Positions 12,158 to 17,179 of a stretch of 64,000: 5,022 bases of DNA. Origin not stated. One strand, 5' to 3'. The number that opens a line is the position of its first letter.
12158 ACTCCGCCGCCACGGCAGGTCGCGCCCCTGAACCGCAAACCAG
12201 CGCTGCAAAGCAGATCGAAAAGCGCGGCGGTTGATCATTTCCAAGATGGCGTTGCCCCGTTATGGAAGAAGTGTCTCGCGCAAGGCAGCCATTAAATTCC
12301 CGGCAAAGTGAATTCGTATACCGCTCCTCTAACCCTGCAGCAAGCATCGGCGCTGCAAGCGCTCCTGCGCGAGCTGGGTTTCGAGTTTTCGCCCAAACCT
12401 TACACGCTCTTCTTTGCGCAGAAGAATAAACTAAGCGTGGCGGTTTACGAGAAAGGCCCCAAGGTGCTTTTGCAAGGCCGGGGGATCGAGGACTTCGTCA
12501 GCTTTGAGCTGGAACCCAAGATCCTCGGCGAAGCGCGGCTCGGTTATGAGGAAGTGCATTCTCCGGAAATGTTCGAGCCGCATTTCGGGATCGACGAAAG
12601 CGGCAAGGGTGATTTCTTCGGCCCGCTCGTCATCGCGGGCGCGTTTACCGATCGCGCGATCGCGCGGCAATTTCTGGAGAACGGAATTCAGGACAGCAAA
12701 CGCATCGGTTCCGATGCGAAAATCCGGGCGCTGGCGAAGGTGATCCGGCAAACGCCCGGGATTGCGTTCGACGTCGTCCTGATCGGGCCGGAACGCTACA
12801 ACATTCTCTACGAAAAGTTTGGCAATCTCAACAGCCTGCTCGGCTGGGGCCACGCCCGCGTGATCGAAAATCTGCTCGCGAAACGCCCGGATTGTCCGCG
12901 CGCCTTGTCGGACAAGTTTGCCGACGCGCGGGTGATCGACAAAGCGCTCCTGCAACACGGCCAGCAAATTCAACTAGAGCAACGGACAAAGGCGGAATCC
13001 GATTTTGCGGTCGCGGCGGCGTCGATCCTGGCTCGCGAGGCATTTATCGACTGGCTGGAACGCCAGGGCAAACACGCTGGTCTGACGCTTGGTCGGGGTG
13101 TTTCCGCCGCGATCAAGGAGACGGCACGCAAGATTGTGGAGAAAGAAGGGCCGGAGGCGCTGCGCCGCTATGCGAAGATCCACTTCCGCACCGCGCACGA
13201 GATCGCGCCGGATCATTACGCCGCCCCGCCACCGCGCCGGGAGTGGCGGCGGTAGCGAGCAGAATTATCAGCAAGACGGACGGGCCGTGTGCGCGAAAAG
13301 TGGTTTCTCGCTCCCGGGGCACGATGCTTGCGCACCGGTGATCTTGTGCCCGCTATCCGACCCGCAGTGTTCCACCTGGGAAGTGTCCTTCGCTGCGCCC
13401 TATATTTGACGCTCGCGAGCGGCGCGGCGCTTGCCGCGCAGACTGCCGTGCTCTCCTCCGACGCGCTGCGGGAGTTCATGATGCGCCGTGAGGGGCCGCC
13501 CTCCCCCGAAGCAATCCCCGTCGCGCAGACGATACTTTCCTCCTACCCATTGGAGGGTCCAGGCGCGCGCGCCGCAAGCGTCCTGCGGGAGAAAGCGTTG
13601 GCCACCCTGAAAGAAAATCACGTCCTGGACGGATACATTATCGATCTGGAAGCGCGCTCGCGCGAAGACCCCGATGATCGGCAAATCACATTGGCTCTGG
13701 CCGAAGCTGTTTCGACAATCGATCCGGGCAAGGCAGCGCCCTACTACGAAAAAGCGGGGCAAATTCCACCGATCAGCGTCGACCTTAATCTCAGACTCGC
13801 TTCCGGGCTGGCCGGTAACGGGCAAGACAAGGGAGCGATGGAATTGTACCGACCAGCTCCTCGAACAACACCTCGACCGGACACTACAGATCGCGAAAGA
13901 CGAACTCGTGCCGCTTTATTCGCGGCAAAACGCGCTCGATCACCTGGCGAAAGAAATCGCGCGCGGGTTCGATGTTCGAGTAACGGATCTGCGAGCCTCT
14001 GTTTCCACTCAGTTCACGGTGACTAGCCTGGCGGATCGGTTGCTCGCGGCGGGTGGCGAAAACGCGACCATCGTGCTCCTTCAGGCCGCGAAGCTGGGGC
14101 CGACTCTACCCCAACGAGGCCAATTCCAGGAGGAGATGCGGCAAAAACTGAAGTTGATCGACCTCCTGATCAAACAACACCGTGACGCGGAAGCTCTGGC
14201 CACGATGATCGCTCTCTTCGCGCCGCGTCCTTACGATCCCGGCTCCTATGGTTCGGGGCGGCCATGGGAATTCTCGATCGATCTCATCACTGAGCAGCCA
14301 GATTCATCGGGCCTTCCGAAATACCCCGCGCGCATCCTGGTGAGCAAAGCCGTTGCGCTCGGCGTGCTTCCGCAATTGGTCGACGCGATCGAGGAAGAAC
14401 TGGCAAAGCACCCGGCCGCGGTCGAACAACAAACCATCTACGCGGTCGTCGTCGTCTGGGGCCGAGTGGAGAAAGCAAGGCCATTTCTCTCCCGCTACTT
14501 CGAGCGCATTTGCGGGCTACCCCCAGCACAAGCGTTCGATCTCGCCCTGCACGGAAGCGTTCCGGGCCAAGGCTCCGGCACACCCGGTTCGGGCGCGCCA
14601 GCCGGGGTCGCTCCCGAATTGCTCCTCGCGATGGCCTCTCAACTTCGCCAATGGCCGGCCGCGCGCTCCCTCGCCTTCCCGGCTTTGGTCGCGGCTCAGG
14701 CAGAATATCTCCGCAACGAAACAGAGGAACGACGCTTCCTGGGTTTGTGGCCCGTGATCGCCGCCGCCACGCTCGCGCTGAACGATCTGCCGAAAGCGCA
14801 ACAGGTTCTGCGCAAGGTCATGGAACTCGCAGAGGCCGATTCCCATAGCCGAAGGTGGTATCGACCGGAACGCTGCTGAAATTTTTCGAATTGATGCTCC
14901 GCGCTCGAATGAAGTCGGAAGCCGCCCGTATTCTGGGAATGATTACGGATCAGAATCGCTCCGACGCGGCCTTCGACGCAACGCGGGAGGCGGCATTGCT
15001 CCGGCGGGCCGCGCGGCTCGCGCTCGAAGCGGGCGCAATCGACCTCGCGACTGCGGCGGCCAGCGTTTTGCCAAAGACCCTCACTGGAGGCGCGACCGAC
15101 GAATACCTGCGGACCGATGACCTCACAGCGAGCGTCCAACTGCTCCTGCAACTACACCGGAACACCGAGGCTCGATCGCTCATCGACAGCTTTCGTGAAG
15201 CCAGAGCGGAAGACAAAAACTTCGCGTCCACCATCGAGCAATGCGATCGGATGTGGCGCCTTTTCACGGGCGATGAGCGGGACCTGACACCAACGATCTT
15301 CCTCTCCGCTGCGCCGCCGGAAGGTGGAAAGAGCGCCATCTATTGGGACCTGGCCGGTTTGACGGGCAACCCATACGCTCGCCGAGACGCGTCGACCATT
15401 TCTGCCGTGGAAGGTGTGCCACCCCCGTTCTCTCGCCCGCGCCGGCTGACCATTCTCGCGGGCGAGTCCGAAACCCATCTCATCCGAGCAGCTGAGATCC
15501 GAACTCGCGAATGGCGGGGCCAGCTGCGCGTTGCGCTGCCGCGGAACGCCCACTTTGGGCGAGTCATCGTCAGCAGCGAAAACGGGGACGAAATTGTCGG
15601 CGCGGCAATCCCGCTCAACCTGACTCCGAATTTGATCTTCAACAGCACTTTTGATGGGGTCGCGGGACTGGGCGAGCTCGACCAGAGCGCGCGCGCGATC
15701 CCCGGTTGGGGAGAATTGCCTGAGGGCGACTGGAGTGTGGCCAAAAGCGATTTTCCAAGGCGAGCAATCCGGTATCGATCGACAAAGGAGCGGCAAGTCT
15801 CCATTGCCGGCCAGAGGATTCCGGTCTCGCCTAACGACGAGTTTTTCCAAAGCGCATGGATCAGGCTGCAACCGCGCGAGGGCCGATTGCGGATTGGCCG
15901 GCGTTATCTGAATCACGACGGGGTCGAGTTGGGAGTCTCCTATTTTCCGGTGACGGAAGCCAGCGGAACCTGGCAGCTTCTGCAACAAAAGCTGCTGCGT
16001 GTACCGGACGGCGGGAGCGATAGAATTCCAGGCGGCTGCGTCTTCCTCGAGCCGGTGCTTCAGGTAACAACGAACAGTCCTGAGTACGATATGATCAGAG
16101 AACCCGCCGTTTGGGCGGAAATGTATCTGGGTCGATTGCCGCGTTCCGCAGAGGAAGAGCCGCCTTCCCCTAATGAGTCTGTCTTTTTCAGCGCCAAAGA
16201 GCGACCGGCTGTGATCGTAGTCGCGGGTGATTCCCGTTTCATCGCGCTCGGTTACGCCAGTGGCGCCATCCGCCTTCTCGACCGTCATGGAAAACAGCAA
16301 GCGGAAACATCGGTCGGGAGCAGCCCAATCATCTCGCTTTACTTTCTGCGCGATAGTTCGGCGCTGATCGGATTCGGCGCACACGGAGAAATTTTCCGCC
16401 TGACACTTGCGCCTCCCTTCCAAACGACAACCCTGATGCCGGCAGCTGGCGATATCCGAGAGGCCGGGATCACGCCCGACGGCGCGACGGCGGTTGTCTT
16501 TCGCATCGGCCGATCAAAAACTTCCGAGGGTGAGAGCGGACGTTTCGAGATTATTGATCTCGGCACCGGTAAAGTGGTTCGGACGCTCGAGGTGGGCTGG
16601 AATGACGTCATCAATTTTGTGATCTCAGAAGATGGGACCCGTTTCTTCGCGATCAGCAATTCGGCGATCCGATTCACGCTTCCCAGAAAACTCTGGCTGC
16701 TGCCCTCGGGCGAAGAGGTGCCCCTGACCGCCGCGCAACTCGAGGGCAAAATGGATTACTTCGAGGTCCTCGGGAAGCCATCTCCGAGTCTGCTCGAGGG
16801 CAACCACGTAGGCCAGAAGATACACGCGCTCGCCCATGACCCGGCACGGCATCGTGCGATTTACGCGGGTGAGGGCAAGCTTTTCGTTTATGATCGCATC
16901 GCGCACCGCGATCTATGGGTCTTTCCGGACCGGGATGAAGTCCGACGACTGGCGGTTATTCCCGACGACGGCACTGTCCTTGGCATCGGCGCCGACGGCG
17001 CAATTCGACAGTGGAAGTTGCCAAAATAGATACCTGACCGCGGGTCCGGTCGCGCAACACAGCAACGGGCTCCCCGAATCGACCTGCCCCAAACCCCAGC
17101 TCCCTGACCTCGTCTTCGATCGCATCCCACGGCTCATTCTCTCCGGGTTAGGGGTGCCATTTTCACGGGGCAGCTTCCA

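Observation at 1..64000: Hyper-abundant non-palindromic 9-mer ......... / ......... on both strands (uptake-sequence-like genomic word)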

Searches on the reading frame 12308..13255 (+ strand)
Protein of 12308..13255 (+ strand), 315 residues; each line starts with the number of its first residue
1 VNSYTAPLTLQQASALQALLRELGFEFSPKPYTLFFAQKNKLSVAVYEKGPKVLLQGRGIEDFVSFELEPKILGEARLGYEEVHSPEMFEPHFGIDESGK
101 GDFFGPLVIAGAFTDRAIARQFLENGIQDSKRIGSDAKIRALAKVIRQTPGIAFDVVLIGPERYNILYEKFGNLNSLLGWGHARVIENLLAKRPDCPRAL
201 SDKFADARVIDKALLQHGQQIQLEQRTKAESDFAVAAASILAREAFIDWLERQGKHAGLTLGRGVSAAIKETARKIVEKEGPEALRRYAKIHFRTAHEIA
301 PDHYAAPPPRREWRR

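Call 9: search_protein_families(library=pfam, proteins=[window:12308-13255:+])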
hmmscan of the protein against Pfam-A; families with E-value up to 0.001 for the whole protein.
window:12308-13255:+ (315 aa): 2 families
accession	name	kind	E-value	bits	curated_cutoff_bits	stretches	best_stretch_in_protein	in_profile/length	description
PF01351.25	RNase_HII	-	1.6e-23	84.1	25.8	1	94-295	2-198/199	Ribonuclease HII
PF11858.14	DUF3378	-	0.00049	20.7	27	1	30-65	27-61/76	Domain of unknown function (DUF3378)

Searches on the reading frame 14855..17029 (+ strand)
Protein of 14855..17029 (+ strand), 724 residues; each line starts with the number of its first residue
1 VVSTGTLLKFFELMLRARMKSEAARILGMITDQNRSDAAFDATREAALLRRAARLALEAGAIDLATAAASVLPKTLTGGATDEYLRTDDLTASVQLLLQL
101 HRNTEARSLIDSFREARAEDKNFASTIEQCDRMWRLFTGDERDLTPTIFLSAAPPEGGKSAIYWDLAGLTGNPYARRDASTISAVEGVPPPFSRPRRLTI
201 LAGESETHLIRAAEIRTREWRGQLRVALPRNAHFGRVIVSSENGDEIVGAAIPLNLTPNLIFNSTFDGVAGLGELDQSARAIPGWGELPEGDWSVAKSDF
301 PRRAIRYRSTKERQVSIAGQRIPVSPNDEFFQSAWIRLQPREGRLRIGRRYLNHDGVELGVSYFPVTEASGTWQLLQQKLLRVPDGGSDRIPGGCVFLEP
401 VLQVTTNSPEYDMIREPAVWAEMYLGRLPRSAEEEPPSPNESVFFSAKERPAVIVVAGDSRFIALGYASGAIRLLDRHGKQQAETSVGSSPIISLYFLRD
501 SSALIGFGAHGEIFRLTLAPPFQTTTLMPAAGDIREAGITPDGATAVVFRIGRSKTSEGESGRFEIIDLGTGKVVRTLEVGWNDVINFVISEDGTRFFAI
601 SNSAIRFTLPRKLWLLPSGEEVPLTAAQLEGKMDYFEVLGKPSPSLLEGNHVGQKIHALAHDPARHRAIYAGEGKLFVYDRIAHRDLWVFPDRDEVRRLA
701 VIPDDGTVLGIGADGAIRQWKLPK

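Call 9: search_protein_families(library=pfam, proteins=[window:14855-17029:+])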
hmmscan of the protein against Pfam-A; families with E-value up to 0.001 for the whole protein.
window:14855-17029:+ (724 aa): 1 family
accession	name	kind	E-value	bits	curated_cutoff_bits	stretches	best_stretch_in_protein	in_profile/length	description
PF25173.1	Beta-prop_WDR3_1st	-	0.00039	20.6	154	0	452-600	33-173/184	WDR3 first beta-propeller domain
